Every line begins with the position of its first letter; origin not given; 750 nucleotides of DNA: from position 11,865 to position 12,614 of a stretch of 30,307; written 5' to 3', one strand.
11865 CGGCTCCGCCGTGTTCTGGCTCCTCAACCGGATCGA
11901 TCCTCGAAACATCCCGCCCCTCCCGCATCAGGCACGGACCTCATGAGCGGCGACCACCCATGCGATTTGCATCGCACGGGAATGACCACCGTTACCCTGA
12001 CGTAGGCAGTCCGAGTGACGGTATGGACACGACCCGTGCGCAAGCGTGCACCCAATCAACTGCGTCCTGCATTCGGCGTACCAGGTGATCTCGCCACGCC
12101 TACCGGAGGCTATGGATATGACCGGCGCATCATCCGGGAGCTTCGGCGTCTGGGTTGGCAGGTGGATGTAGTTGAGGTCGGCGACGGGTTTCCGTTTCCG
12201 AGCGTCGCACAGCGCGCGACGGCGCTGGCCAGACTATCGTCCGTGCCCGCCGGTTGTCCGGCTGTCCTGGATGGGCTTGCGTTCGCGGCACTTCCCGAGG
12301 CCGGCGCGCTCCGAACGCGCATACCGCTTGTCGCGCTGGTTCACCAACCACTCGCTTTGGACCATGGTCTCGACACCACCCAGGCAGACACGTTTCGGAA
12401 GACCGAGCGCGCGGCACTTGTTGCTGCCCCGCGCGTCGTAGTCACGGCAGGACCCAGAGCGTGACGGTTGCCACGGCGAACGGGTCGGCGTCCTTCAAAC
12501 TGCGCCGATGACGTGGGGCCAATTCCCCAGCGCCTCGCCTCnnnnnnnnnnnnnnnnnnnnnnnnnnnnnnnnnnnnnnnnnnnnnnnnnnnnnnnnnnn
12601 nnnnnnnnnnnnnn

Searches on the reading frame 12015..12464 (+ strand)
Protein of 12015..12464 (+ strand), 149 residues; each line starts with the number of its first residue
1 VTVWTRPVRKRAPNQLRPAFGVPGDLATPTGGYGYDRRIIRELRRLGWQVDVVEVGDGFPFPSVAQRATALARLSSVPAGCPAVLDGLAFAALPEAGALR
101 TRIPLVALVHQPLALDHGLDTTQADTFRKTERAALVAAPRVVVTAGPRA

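Call 15: search_protein_families(library=pfam, proteins=[window:12015-12464:+], max_evalue=0.1)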
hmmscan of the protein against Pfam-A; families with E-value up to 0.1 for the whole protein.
window:12015-12464:+ (149 aa): 2 families
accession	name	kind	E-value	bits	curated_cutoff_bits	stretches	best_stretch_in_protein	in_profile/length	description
PF13439.12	Glyco_transf_4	-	0.00052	20.5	28.5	0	39-143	11-139/170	Glycosyltransferase Family 4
PF13579.12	Glyco_trans_4_4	-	0.011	16.5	29.7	0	27-144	24-134/158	Glycosyl transferase 4-like domain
